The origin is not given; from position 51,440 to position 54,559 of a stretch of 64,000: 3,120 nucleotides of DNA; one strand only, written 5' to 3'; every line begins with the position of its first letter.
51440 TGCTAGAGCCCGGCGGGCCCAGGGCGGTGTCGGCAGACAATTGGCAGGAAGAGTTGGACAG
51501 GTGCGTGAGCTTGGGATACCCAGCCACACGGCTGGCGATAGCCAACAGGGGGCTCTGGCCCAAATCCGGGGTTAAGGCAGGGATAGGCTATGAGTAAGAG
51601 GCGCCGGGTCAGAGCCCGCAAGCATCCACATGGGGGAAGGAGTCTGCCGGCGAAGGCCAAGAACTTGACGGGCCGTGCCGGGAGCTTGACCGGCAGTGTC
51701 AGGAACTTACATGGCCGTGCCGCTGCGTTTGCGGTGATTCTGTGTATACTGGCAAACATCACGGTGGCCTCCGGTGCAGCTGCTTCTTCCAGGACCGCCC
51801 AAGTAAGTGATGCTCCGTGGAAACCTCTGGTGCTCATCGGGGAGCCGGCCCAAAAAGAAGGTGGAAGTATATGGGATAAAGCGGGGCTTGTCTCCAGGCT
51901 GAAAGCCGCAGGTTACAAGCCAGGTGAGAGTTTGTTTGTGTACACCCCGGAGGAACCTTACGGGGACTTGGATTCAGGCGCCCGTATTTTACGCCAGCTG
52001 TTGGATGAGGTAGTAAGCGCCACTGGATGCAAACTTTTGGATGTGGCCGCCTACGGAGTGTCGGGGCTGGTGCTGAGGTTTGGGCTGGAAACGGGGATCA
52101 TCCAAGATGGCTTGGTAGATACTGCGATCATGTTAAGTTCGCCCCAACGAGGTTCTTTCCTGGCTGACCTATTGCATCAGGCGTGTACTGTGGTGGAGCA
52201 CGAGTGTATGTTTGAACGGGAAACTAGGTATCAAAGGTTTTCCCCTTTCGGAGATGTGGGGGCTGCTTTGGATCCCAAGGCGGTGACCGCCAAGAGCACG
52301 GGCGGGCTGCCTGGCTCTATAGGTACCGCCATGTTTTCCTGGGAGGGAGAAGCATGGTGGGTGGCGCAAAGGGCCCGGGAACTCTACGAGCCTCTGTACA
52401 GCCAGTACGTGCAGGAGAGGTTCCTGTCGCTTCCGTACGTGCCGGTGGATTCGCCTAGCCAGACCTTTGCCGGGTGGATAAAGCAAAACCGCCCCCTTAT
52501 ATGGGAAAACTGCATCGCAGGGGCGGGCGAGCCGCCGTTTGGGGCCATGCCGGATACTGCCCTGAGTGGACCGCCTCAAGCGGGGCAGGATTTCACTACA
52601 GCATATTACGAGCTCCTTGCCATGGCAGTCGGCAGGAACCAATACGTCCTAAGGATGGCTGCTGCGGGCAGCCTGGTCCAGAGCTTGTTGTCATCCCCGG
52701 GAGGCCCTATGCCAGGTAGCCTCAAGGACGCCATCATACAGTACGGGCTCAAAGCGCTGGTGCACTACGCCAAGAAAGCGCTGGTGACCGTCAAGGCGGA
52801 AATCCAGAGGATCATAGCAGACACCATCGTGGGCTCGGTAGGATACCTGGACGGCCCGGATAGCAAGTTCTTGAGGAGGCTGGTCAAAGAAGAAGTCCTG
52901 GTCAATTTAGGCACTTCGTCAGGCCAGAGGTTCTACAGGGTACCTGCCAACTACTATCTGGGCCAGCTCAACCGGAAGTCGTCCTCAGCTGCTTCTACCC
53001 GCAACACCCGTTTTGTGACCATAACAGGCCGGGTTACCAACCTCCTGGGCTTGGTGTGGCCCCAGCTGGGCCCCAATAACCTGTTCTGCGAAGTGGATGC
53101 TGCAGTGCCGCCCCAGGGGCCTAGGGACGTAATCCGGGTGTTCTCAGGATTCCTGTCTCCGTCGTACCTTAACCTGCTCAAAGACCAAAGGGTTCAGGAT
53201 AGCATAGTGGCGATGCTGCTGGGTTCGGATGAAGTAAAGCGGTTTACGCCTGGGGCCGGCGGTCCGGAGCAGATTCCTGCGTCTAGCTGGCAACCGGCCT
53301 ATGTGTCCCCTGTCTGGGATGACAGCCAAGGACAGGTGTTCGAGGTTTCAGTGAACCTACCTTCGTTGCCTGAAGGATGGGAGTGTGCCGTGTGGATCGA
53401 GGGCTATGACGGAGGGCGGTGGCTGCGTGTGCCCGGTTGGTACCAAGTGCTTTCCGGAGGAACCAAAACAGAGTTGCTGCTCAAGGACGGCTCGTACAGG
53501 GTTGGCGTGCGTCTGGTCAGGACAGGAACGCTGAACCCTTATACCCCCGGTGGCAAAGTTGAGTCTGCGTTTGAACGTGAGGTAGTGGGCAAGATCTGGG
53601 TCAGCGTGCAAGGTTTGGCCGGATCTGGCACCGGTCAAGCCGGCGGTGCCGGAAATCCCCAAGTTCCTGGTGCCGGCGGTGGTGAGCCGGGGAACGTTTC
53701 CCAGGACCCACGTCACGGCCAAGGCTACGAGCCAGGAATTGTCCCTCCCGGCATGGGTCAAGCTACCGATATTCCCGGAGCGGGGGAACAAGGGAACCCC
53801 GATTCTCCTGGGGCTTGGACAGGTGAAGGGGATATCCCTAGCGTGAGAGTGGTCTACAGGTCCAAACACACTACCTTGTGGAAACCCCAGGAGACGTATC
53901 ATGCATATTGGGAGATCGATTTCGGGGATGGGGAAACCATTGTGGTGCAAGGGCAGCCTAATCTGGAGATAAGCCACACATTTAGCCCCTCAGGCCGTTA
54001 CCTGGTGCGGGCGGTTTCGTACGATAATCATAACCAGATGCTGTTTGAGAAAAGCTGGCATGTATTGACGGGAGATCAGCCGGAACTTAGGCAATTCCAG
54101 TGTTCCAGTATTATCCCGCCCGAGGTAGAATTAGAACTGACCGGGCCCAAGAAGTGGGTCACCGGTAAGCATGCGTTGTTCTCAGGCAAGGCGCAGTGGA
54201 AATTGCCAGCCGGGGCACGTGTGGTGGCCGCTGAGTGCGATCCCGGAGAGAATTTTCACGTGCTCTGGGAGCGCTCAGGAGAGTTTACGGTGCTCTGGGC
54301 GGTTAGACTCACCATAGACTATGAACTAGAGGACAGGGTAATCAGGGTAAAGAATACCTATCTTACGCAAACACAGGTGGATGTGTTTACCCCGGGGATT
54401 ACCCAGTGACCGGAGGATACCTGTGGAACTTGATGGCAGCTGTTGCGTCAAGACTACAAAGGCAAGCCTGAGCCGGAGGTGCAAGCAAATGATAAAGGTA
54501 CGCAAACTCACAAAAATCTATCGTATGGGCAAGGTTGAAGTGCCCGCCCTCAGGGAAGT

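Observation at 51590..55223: Large secreted PKD-domain protein with a probably inactive lipase-like domain, adjacent to a permease-less MacB-type ABC ATPase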

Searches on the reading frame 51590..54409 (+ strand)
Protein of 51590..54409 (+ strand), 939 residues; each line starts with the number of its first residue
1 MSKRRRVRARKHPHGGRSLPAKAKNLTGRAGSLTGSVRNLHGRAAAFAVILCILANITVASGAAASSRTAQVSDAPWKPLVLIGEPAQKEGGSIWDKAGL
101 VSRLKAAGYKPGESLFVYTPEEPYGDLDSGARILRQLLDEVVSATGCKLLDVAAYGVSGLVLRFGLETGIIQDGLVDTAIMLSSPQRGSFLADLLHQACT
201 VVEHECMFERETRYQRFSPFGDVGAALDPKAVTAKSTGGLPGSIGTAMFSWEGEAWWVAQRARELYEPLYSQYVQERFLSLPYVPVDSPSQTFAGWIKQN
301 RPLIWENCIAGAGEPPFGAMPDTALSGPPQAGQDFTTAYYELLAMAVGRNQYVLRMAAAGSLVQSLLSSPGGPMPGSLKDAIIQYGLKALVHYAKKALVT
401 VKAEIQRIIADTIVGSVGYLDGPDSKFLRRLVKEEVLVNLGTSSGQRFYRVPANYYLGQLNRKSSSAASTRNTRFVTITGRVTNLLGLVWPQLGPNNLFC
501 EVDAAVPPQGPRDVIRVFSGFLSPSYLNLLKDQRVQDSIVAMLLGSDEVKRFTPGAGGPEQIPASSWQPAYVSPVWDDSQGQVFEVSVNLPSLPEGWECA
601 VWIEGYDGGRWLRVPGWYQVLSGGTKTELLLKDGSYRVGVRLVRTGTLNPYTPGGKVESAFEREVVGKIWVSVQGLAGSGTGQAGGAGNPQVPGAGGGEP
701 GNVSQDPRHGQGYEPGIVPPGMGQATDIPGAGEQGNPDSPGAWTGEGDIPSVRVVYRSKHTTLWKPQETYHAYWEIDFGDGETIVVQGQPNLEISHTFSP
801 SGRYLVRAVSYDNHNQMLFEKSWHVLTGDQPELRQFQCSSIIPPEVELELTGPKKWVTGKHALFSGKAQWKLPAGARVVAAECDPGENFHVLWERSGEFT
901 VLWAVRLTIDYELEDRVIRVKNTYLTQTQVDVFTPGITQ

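Call 6: search_protein_families(library=pfam, proteins=[window:51590-54409:+], max_evalue=0.1)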
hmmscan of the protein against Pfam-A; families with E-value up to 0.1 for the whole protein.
window:51590-54409:+ (939 aa): 2 families
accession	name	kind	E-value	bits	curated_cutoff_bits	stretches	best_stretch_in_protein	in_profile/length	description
PF00801.26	PKD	-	0.00038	20.8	23.5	1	768-812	26-67/80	PKD domain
PF18911.6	PKD_4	-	0.034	14.6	27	1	772-810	35-68/85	PKD domain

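Call 7: search_protein_families(library=ncbifam, proteins=[window:51590-54409:+], max_evalue=0.1)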
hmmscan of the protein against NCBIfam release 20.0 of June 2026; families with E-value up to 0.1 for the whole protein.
window:51590-54409:+ (939 aa): 0 families

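Call 9: find_homologous_proteins(query=window:51590-54409:+)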
Query window:51590-54409:+ (939 aa): 25 proteins with E <= 0.001 among 8000 candidates.
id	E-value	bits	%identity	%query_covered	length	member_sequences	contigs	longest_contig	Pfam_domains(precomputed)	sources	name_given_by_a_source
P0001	0.0e+0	2164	100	100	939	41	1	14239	-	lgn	-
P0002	0.0e+0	1528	74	95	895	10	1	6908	-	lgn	-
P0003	0.0e+0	1467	71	95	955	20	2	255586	-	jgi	jgi:hypothetical protein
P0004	0.0e+0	1334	64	98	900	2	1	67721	PF00801.27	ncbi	-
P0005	0.0e+0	1299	72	85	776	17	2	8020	-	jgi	jgi:hypothetical protein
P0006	0.0e+0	1205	60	94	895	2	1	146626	-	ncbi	-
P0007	0.0e+0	1162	57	97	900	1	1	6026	-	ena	-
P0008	0.0e+0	1134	57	96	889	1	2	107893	PF00801.27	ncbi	-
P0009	0.0e+0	1084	53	96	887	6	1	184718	PF00801.27,PF18911.7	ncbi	ncbi:MAG: PKD domain-containing protein [Bacillota bacterium]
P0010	0.0e+0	1069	56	92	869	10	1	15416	PF00801.27,PF18911.7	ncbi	-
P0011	0.0e+0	1067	56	92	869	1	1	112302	-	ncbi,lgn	-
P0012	0.0e+0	1018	50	95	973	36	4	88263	PF00801.27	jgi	-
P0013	1.3e-290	985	51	96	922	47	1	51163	-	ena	-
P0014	3.1e-289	980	51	93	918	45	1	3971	-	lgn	-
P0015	4.4e-234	798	44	96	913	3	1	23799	-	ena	-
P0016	4.4e-221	755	42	95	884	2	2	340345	-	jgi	-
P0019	1.5e-187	644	41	92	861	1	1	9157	PF24096.3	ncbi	-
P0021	5.4e-182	625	40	92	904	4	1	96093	PF00801.27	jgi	-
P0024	1.8e-165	571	39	94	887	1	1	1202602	-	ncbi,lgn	ncbi:MAG: hypothetical protein ACM3WU_05705 [Bacillota bacterium]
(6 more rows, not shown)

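Call 12: find_encoding_contigs(protein=P0024, flank=10000, max_places=2)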
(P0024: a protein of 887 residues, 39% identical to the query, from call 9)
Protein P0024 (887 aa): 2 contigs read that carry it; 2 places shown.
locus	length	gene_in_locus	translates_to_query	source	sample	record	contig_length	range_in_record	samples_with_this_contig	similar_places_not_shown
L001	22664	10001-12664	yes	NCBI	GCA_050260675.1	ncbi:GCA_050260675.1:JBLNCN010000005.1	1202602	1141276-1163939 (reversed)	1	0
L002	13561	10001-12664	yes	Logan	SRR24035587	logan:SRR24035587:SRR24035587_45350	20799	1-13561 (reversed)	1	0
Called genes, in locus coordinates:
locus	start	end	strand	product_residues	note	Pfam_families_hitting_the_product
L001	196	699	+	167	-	PF09515:Thia_YuaJ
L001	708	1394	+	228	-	PF04263:TPK_catalytic, PF04265:TPK_B1_binding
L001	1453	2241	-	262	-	PF01522:Polysacc_deac_1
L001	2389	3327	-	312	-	-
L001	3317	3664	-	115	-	PF02575:YbaB_DNA_bd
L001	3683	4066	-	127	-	-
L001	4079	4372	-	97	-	-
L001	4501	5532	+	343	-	PF01244:Peptidase_M19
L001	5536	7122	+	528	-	PF02595:Gly_kinase, PF00293:NUDIX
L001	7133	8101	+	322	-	PF12183:NotI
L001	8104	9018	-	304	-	-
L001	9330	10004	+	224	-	-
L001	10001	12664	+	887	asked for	-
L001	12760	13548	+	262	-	PF02463:SMC_N (faint), PF00005:ABC_tran, PF13304:AAA_21 (faint)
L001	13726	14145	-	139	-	-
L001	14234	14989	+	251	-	PF01790:LGT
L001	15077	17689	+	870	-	PF13185:GAF_2 (weak), PF13487:HD_5, PF01966:HD, PF01590:GAF, PF13185:GAF_2, PF13492:GAF_3, PF00990:GGDEF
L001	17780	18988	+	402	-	PF01743:PolyA_pol, PF12627:PolyA_pol_RNAbd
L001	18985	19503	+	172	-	PF07456:Hpre_diP_synt_I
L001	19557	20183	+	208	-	PF06971:Put_DNA-bind_N, PF02629:CoA_binding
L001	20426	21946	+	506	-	PF01039:Carboxyl_trans, PF03255:ACCA, PF06833:MdcE (weak)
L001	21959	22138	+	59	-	-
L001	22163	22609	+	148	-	-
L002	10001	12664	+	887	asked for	-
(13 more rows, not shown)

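Call 13: find_encoding_contigs(protein=P0016, flank=10000, max_places=2)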
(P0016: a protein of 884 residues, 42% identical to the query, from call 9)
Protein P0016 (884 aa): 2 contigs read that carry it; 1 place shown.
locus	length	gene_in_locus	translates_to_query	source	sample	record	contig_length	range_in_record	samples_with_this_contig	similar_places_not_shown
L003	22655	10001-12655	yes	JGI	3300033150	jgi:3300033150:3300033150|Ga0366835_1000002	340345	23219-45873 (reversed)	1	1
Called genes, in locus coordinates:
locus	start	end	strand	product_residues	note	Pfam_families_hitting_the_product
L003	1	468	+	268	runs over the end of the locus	PF01554:MatE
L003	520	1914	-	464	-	PF00324:AA_permease, PF13520:AA_permease_2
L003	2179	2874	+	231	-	PF04263:TPK_catalytic, PF04265:TPK_B1_binding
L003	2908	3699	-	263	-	PF01522:Polysacc_deac_1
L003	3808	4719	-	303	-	-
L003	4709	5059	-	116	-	PF02575:YbaB_DNA_bd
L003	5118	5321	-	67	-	-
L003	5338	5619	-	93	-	-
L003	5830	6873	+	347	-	PF01244:Peptidase_M19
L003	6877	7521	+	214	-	PF12804:NTP_transf_3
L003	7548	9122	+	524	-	PF02595:Gly_kinase, PF00293:NUDIX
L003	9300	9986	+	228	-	-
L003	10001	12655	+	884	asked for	-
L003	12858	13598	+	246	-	PF02463:SMC_N (faint), PF00005:ABC_tran, PF13304:AAA_21 (faint)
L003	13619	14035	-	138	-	-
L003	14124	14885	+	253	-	PF01790:LGT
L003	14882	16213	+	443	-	PF01743:PolyA_pol, PF12627:PolyA_pol_RNAbd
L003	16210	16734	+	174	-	PF07456:Hpre_diP_synt_I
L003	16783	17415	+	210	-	PF06971:Put_DNA-bind_N, PF02629:CoA_binding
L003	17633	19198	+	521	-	PF01039:Carboxyl_trans, PF03255:ACCA, PF06833:MdcE (faint)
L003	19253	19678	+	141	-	-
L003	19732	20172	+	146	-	PF25919:BSH_CusB (faint), PF00364:Biotin_lipoyl, PF25973:BSH_CzcB (weak), PF25984:BSH_YknX (faint)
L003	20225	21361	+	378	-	PF03977:OAD_beta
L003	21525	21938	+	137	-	PF02310:B12-binding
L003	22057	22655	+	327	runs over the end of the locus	PF03308:MeaB, PF03029:ATP_bind_1 (faint)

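Call 14: find_related_loci(query=A1, collection=genome_contigs, flank=10000)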
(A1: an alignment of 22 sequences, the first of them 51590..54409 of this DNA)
Query A1 (939 aa) in genome_contigs; peptide patterns used: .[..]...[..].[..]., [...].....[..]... (x = any residue, [..] = any of these).
41 stretches matched a pattern; 33 encode a relative of the query (tblastn E <= 1e-3); 27 distinct loci.
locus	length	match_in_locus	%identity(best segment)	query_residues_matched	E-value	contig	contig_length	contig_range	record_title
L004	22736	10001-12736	72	17-939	0e+0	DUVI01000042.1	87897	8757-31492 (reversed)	MAG TPA_asm: Bacillota bacterium isolate AS08sgBPME_372 207110_AS08, whole genome shotgun sequence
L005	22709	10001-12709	71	44-939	0e+0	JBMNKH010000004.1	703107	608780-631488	MAG: Bacillota bacterium isolate SBF912LR0HQ0183 contig_43028, whole genome shotgun sequence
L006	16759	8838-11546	64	16-939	0e+0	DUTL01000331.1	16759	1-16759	MAG TPA_asm: Candidatus Fermentithermobacillaceae bacterium isolate AS05jafATM_71 76978_AS05, whole genome shotgun seque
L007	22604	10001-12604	60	54-939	0e+0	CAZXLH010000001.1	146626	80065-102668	MAG TPA_asm: uncultured Eubacteriales bacterium isolate SRP192927_co8_49 genome assembly, contig: NODE_48_length_146626_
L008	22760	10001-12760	49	1-939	0e+0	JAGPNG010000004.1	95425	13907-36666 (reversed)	MAG: Candidatus Fermentithermobacillaceae bacterium isolate Gw_SlDig_bin_38 Gw_SlDig_217_length_95425_cov_175.496810, wh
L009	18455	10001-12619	55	38-939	0e+0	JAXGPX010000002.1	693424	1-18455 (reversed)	MAG: Bacillota bacterium isolate AnMBR.bin312 bin312_2, whole genome shotgun sequence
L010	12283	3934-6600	50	43-939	0e+0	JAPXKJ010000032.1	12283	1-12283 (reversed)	MAG: Bacillota bacterium isolate binned_ad_5.108 NODE_5427_length_12283_cov_87.693731, whole genome shotgun sequence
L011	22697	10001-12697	69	26-939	0e+0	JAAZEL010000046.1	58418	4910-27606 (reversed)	MAG: Candidatus Fermentithermobacillaceae bacterium isolate AS09scLD_335 209469_AS09, whole genome shotgun sequence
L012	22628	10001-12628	57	37-939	0e+0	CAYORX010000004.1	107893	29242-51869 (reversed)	MAG TPA_asm: uncultured Eubacteriales bacterium isolate SRP192927_co8_33 genome assembly, contig: NODE_98_length_107893_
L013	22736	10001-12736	44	43-939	0e+0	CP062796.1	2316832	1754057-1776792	MAG: Candidatus Fermentithermobacillus carboniphilus isolate Bu02 chromosome, complete genome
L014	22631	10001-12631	40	43-939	0e+0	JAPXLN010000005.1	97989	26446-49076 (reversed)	MAG: Bacillota bacterium isolate binned_ad_5.16 NODE_187_length_97989_cov_6.126873, whole genome shotgun sequence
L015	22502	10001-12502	40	48-925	0e+0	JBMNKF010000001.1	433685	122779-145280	MAG: Bacillota bacterium isolate SBF912LR0HQ0015 contig_15884, whole genome shotgun sequence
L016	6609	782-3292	38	46-939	0e+0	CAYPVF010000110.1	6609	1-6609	MAG TPA_asm: uncultured Eubacteriales bacterium isolate binchicken_co45_35 genome assembly, contig: NODE_22877_length_66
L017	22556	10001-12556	39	24-939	0e+0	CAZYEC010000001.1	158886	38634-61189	MAG TPA_asm: uncultured Eubacteriales bacterium isolate binchicken_co39_290 genome assembly, contig: NODE_109_length_158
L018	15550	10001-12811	50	46-939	0e+0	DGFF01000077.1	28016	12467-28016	MAG TPA_asm: Candidatus Fermentithermobacillaceae bacterium UBA3907 UBA3907_contig_4084, whole genome shotgun sequence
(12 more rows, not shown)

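Call 17: search_solved_structures(query=A1, max_evalue=10, show_alignments=3)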
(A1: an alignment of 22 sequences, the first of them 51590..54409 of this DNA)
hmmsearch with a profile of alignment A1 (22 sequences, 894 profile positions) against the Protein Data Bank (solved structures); distinct sequences matched with E-value up to 10: 23.
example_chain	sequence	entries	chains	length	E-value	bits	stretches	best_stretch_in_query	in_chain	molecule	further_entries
1qge_D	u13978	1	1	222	0.01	17.3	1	43-170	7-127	PROTEIN (TRIACYLGLYCEROL HYDROLASE)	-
1cvl_A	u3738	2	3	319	0.022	16.1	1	43-170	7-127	TRIACYLGLYCEROL HYDROLASE | Lipase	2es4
1tah_B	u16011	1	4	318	0.025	15.9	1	70-170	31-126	LIPASE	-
8xy5_A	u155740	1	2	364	0.036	15.4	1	29-169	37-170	Alpha/beta hydrolase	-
4jgu_A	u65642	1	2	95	0.084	14.2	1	728-782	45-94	ColH protein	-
9lqj_A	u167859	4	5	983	0.11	13.8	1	729-783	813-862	Collagenase ColH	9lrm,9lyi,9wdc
9lrk_A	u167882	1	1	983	0.11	13.8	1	729-783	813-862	Collagenase ColH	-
2c26_A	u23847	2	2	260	0.22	12.8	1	726-791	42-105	ENDOGLUCANASE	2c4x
7cof_A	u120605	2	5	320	0.38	12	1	97-169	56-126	Alpha/beta hydrolase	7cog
1hqd_A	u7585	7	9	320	0.5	11.7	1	102-169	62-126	LIPASE | TRIACYL-GLYCEROL-HYDROLASE | TRIACYL-GLYCEROL HYDROLASE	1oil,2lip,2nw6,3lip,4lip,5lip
1ys1_X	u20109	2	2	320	0.5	11.7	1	102-169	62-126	Lipase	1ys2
3d2c_A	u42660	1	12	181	1.1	10.5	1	66-131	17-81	Lipase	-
3qmm_A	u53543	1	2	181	1.1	10.5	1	66-131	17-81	Lipase estA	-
9g8u_A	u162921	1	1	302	1.1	10.5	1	92-169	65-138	Lactonizing lipase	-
3qzu_A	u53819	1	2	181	1.3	10.2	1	68-131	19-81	Lipase estA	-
1i6w_A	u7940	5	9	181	1.3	10.2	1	67-131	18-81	LIPASE A | lipase | Esterase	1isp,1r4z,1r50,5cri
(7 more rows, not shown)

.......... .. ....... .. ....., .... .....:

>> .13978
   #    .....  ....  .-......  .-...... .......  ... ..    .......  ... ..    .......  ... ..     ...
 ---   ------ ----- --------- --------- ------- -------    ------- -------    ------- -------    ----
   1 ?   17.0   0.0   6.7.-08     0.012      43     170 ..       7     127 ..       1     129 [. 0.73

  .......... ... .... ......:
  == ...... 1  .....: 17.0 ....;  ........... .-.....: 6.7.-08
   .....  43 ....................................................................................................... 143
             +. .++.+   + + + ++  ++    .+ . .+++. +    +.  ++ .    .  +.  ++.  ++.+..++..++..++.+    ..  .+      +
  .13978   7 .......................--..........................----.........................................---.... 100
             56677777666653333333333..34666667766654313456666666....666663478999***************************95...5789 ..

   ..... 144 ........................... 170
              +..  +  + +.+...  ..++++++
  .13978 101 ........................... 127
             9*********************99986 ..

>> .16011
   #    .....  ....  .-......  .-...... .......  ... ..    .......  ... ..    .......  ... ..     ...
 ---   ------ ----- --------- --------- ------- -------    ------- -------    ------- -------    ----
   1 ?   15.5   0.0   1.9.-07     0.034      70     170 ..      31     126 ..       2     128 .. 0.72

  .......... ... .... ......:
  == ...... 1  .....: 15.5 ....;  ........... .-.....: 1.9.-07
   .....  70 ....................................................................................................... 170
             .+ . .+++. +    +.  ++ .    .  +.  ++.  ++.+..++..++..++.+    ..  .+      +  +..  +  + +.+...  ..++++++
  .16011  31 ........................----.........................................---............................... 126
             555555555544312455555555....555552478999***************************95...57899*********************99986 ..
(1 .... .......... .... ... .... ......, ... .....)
